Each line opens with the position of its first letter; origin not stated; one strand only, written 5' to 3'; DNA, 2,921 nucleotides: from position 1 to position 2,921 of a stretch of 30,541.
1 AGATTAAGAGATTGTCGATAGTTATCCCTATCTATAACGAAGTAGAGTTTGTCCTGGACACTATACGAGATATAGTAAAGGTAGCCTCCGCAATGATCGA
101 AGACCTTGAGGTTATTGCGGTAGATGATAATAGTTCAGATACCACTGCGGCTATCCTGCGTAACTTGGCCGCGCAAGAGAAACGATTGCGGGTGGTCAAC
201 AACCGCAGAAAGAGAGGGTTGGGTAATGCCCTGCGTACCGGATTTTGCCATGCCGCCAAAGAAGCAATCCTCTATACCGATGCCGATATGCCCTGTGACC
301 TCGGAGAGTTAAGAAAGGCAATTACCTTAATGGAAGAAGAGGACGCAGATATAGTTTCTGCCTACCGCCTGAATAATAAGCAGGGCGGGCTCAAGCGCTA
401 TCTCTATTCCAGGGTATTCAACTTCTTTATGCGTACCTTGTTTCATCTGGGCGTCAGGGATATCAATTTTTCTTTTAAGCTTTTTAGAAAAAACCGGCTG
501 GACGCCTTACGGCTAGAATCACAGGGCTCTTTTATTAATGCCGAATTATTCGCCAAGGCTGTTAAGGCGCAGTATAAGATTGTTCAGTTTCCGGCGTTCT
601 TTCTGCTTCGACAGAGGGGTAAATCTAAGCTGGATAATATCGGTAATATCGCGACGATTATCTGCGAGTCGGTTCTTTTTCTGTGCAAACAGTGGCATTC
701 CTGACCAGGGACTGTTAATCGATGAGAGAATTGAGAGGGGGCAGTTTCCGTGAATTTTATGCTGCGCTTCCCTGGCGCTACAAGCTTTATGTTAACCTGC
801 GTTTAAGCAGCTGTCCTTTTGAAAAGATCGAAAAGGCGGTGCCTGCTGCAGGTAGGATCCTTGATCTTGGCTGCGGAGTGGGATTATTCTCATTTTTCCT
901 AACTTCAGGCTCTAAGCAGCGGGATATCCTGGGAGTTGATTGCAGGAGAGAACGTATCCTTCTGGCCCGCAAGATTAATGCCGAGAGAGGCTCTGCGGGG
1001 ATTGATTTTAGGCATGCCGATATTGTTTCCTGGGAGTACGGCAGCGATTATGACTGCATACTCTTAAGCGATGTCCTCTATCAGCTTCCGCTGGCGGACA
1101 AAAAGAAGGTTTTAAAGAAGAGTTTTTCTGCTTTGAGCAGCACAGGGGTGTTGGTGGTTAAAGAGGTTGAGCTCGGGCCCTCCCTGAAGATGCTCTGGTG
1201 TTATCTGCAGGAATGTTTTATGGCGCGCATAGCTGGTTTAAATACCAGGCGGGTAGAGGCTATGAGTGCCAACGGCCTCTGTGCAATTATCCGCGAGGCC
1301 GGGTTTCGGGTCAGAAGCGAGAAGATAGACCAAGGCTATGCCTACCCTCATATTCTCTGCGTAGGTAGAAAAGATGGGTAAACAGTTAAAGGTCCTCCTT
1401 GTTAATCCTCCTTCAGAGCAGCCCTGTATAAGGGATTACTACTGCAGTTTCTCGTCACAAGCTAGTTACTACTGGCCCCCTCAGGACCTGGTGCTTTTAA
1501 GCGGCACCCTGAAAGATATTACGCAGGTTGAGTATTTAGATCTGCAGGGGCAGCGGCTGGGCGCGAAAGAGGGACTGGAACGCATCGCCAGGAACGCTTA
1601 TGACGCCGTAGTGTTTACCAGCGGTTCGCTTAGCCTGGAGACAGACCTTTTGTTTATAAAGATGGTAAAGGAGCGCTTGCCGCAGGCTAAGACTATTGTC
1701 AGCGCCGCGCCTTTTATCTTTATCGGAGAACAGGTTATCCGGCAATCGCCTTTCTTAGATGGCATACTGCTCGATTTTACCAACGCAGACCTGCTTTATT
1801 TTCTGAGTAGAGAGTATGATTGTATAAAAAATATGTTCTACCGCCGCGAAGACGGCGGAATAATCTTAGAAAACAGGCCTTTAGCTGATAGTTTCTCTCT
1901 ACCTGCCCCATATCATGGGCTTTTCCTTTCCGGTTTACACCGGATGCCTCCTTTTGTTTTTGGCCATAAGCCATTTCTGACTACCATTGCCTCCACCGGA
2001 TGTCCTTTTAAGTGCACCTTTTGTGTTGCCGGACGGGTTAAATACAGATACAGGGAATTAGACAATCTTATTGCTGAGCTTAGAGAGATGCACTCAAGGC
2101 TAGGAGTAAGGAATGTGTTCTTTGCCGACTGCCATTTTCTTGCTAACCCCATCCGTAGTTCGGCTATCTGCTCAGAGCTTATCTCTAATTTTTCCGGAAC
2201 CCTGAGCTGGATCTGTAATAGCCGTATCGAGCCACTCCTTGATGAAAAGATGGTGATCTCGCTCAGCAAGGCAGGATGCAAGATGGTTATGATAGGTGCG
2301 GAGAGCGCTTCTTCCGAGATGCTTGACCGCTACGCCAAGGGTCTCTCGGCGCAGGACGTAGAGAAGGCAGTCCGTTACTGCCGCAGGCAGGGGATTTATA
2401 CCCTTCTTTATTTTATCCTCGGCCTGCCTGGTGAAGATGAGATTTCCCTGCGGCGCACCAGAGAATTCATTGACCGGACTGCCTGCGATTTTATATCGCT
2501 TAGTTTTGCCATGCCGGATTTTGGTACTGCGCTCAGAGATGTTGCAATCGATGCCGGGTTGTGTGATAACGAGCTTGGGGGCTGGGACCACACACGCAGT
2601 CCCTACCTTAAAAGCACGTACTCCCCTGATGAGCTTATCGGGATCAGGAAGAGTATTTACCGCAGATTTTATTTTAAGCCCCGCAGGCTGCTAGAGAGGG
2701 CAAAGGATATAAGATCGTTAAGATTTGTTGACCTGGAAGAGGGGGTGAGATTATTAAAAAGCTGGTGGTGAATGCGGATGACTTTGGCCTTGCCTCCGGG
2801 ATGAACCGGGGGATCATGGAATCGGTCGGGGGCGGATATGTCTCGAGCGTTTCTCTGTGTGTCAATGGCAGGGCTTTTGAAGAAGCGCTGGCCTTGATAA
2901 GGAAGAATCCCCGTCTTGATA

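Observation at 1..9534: GT2 - YdjC deacetylase - GT-C core resembling amino-sugar lipid-modification pathways, with three B12 radical SAMs and a methyltransferase inserted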

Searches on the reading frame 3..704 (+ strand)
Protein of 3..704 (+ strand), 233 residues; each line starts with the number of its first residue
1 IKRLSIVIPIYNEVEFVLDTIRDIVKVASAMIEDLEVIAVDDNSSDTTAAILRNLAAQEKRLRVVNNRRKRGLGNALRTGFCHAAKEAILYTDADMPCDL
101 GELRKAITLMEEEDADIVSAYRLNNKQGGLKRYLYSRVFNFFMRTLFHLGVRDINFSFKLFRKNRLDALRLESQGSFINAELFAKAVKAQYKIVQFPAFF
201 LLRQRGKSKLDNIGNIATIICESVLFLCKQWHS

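Call 3: search_protein_families(library=pfam, proteins=[window:3-704:+], max_evalue=0.001)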
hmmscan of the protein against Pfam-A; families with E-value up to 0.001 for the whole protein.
window:3-704:+ (233 aa): 3 families
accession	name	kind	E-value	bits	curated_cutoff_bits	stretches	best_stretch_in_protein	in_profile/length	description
PF00535.33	Glycos_transf_2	-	2.8e-29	102.7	23.3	1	5-164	1-162/168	Glycosyl transferase family 2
PF10111.15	Glyco_tranf_2_2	-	6.6e-08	32.8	27.3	1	5-110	1-106/276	Glycosyltransferase like family 2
PF13641.12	Glyco_tranf_2_3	-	1.7e-06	28.6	27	1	3-122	2-123/230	Glycosyltransferase like family 2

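Call 6: search_protein_families(library=ncbifam, proteins=[window:3-704:+], max_evalue=0.001)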
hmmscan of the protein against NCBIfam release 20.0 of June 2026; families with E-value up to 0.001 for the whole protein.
window:3-704:+ (233 aa): 24 families
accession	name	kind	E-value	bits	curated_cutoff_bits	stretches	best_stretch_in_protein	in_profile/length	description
NF007986.1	PRK10714.1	equivalog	2.2e-18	66.3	529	1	1-185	5-191/316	undecaprenyl-phosphate 4-deoxy-4-formamido-L-arabinose transferase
NF047588.1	GlcsyltransPgfSStrep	equivalog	1.3e-17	64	500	1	3-210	2-205/308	glycosyltransferase PgfS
TIGR03937.1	PgaC_IcaA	equivalog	2.6e-17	62.9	422.3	1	3-99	46-139/407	poly-beta-1,6-N-acetyl-D-glucosamine synthase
TIGR04182.1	glyco_TIGR04182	equivalog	7.6e-16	58.3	325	1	5-220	3-211/293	S-layer glycoprotein N-glycosyltransferase AglJ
NF058614.1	PPMAGASynPpgS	equivalog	4.6e-14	52.4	370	1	6-225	4-221/226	polyprenyl-phospho-N-acetylgalactosaminyl synthase PpgS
NF041391.1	DPhHxTase_Halo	equivalog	2.4e-12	46.3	375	1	11-228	4-209/213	dolichyl-phosphate hexose transferase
NF047683.1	TeichurnBiosyTuaG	equivalog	2.7e-12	46.9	400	1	3-128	7-130/252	teichuronic acid biosynthesis protein TuaG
TIGR03469.1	HpnB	hypoth_equivalog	3.8e-12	45.9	379.25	1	4-146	46-195/386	hopene-associated glycosyltransferase HpnB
TIGR04283.1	glyco_like_mftF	equivalog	1.5e-11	44.3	182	1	4-144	1-130/221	TIGR04283 family arsenosugar biosynthesis glycosyltransferase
NF050050.1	ProtGlycPglI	equivalog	8.5e-11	41.8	500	1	3-113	3-111/306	GalNAc(5)-diNAcBac-PP-undecaprenol beta-1,3-glucosyltransferase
NF007482.0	PRK10073.1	equivalog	1.3e-10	40.9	423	1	2-119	6-119/334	glycosyltransferase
NF045692.1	OglycostaseCruG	equivalog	1.7e-10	40.4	600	1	3-119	42-161/386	2'-O-glycosyltransferase CruG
NF041875.1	EPS_EpsD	equivalog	4.5e-10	39.4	370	1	4-116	1-110/325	exopolysaccharide biosynthesis glycosyltransferase EpsD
TIGR03965.1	mycofact_glyco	equivalog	2.2e-08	33.4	280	1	4-119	76-188/467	mycofactocin biosynthesis glycosyltransferase MftF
NF053739.1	GlytfEpsEBac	equivalog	1.1e-07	31.2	450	1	3-113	2-110/265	glycosyltransferase EpsE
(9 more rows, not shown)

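Call 89: search_solved_structures(query=window:3-704:+, max_evalue=0.001)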
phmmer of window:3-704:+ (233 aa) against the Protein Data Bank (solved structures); distinct sequences matched with E-value up to 0.001: 18.
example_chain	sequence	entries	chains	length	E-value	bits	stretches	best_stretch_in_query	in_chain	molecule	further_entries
9hwj_A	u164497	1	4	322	3.9e-16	62.7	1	1-210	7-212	Undecaprenyl-phosphate 4-deoxy-4-formamido-L-arabinose transferase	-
9bhc_C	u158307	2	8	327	4.3e-16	62.6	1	1-186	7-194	Undecaprenyl-phosphate 4-deoxy-4-formamido-L-arabinose transferase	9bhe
8vxh_A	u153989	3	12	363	5.8e-16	62.1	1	1-186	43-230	Undecaprenyl-phosphate 4-deoxy-4-formamido-L-arabinose transferase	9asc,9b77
5mlz_A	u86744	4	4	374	2.2e-10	43.9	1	3-211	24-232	Dolichol monophosphate mannose synthase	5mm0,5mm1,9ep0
2z87_A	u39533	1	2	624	3e-09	40.2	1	4-81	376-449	Chondroitin synthase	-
2z86_A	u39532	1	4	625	3.1e-09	40.2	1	4-81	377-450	Chondroitin synthase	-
5ekp_C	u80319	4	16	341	7.7e-09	38.9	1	4-170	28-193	Uncharacterized glycosyltransferase sll0501 | Glycosyltransferase sll0501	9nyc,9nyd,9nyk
9nye_A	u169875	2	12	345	7.9e-09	38.8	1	4-170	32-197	Glycosyltransferase sll0501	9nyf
5eke_A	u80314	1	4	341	8.4e-09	38.7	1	4-170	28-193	Uncharacterized glycosyltransferase sll0501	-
3bcv_A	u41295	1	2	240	9.7e-09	38.5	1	2-100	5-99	Putative glycosyltransferase protein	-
6yv7_B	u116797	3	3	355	6.6e-08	35.8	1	3-98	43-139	Glycosyl transferase, family 2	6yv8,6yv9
6yv7_A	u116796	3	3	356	6.6e-08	35.8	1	3-98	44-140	Glycosyl transferase, family 2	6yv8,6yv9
8vh7_A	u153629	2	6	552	1.1e-05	28.6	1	4-110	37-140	Heparosan synthase B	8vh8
8viw_A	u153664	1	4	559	1.1e-05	28.6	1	4-110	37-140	Heparosan synthase B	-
5tze_C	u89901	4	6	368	4.9e-05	26.4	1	3-119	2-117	Glycosyl transferase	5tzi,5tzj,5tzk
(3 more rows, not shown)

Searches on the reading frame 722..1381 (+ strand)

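Call 3: search_protein_families(library=pfam, proteins=[window:722-1381:+], max_evalue=0.001)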
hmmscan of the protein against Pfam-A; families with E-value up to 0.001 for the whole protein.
window:722-1381:+ (219 aa): 9 families
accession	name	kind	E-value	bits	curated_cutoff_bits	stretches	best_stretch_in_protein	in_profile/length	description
PF13847.12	Methyltransf_31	-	5.3e-15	55.8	27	1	44-150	5-113/145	Methyltransferase domain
PF13489.12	Methyltransf_23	-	5.2e-12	46.2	27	1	39-199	16-163/164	Methyltransferase domain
PF13649.12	Methyltransf_25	-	1.3e-11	45.5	27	1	46-142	1-97/97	Methyltransferase domain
PF08242.18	Methyltransf_12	-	2.4e-08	35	30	1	47-144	1-98/98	Methyltransferase domain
PF08241.18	Methyltransf_11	-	4.7e-08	34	21.2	1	47-146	1-95/95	Methyltransferase domain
PF05175.20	MTS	-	6.9e-07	29.5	23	1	39-115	30-104/170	Methyltransferase small domain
PF01209.24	Ubie_methyltran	-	0.00021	21.1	20.1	1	43-149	48-154/233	ubiE/COQ5 methyltransferase family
PF03848.20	TehB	-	0.00033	20.6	20.4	1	42-122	30-108/193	Tellurite resistance protein TehB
PF13679.12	Methyltransf_32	-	0.00079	19.8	27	0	43-102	26-90/143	Methyltransferase domain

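Call 6: search_protein_families(library=ncbifam, proteins=[window:722-1381:+], max_evalue=0.001)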
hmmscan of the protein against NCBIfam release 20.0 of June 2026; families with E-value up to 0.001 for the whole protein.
window:722-1381:+ (219 aa): 25 families
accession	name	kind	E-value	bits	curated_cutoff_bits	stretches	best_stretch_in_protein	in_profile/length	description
NF043040.1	corrin_prot_MT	hypoth_equivalog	3.7e-13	49.4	180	1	36-202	34-203/216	corrinoid protein-associated methyltransferase CpaM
TIGR01983.1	UbiG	equivalog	1.8e-09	37.3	102.95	1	43-149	50-154/228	bifunctional 2-polyprenyl-6-hydroxyphenol methylase/3-demethylubiquinol 3-O-methyltransferase UbiG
TIGR02021.1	BchM-ChlM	equivalog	1e-08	34.9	158.9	1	30-137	42-146/218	magnesium protoporphyrin IX methyltransferase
NF002463.0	PRK01683.1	equivalog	1.4e-07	31.4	297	1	42-147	31-129/258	trans-aconitate 2-methyltransferase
NF010703.0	PRK14103.1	equivalog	1.5e-07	31.1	320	1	42-147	29-125/256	trans-aconitate 2-methyltransferase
NF008823.0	PRK11873.1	subfamily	2.1e-07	30.7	263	1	45-195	80-223/272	arsenite methyltransferase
TIGR02072.1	BioC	equivalog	2.3e-07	30.9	184.95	1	44-146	36-132/244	malonyl-ACP O-methyltransferase BioC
NF041820.1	daptide_MTase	equivalog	5e-07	29.4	175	1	41-147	35-143/243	daptide-type RiPP biosynthesis methyltransferase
TIGR04345.1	ovoA_Cterm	equivalog_domain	1.4e-06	28.1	170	1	43-87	42-84/242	putative 4-mercaptohistidine N1-methyltransferase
TIGR00740.1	TIGR00740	equivalog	1.7e-06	27.9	193.3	1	37-148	48-161/239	carboxy-S-adenosyl-L-methionine synthase CmoA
TIGR04290.1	meth_Rta_06860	hypoth_equivalog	5e-06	26.1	300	1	32-122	36-128/226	TIGR04290 family methyltransferase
NF047649.1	MTase_UXPK_star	exception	6.9e-06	25.3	460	1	44-149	79-184/283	methyltransferase/UXPK-star double selenoprotein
NF041537.1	ArsM_AhpD_UU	exception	8.9e-06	24.7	510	1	43-198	77-225/345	arsenite methyltransferase/AhpD domain selenoprotein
NF002909.0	PRK03522.2-1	equivalog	1.3e-05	24.6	553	1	42-104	232-292/374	23S rRNA (uracil(747)-C(5))-methyltransferase RlmC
NF008992.0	PRK12335.1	equivalog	1.3e-05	24.5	303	1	42-120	122-197/289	SAM-dependent methyltransferase TehB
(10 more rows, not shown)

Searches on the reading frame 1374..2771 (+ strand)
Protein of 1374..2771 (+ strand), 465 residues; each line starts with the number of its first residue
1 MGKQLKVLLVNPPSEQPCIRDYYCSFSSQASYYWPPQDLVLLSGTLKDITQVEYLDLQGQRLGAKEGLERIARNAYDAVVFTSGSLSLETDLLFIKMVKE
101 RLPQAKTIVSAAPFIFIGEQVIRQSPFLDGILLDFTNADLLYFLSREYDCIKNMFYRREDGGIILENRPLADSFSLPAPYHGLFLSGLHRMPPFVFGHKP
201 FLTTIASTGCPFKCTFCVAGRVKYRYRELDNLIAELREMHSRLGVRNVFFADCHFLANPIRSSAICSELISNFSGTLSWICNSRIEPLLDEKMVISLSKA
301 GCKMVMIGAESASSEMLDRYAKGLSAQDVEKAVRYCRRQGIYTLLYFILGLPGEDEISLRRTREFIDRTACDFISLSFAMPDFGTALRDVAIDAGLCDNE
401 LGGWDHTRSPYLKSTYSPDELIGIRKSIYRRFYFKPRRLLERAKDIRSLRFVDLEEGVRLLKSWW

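Call 3: search_protein_families(library=pfam, proteins=[window:1374-2771:+], max_evalue=0.001)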
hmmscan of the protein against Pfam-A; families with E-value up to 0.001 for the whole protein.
window:1374-2771:+ (465 aa): 2 families
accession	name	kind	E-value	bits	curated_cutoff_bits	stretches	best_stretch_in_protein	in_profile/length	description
PF04055.27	Radical_SAM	-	1.3e-21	77.9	29.5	1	206-366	3-166/166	Radical SAM superfamily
PF02310.24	B12-binding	-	0.0001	22.5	32.1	1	30-131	8-109/121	B12 binding domain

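Call 6: search_protein_families(library=ncbifam, proteins=[window:1374-2771:+], max_evalue=0.001)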
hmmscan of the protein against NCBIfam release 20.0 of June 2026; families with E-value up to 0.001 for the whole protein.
window:1374-2771:+ (465 aa): 19 families
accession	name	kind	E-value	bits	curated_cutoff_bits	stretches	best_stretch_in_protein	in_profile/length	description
TIGR03471.1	HpnJ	equivalog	1.1e-38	133.3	577.6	1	33-444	31-444/472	hopanoid biosynthesis associated radical SAM protein HpnJ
TIGR02026.1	BchE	equivalog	2.7e-28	99.1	481.35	1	22-440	8-434/497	magnesium-protoporphyrin IX monomethyl ester anaerobic oxidative cyclase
TIGR04479.1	bcpD_PhpK_rSAM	subfamily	2.6e-27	95.4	600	1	200-375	240-415/504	PhpK family radical SAM P-methyltransferase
NF033070.1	rSAM_AprD4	equivalog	2.4e-24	86.1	500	1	203-400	197-399/456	AprD4 family radical SAM diol-dehydratase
TIGR04014.1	B12_SAM_MJ_0865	equivalog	7.9e-18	64.4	360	1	207-394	166-361/434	methyl-coenzyme M reductase glutamine C-methyltransferase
TIGR04072.2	rSAM_ladder_B12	equivalog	3.4e-17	62.2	360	1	208-368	187-348/443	lipid biosynthesis B12-binding/radical SAM protein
TIGR03975.1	rSAM_ocin_1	subfamily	3.7e-16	58.8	281.85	1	68-357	121-418/606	RiPP maturation radical SAM C-methyltransferase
NF038361.1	rSAM_Sden_1168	equivalog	4.2e-16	58.6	575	1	68-396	133-478/560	Sden_1168 family B12-binding radical SAM P-methyltransferase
NF050148.1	rSAM_ApyD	equivalog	4.2e-16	58.5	750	1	202-453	200-449/645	RiPP biosynthesis radical SAM protein ApyD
TIGR04013.1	B12_SAM_MJ_1487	hypoth_equivalog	1.3e-15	57.2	251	1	303-368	267-332/382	TIGR04013 family B12-binding domain/radical SAM domain-containing protein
TIGR04385.1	B12_rSAM_cofa1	equivalog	2.7e-15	56.6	450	1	94-368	89-363/438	B12 lower ligand biosynthesis radical SAM protein BzaD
NF040546.1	rSAM_CUAEP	equivalog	5.1e-12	45.2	500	1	205-342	175-314/468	CUAEP/CCAEP-tail radical SAM (seleno)protein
TIGR04428.1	B12_rSAM_trp_MT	equivalog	3.6e-11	42.1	500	1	206-362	221-391/558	tryptophan 2-C-methyltransferase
NF040542.1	rSAM_RCCLKC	equivalog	6.7e-11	42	450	1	206-370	185-351/423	arsinothricin biosynthesis radical SAM protein ArsL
TIGR04295.1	B12_rSAM_oligo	hypoth_equivalog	1.5e-09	37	400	1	206-329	205-323/422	TIGR04295 family B12-binding domain-containing radical SAM protein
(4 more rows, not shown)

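Call 85: search_solved_structures(query=window:1374-2771:+, max_evalue=0.001)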
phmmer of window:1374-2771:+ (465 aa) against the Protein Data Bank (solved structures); distinct sequences matched with E-value up to 0.001: 3.
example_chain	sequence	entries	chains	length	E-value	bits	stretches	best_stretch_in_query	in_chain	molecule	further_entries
6fd2_B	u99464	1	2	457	2.9e-22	82.2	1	188-402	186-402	Putative apramycin biosynthetic oxidoreductase 4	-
9ccb_A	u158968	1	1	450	1.9e-12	49.8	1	207-391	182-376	Radical SAM core domain-containing protein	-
6wte_A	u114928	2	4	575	1.8e-09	40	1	205-362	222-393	B12-binding domain-containing protein | Tryptophan-C2-methyltransferase containing B12-binding domain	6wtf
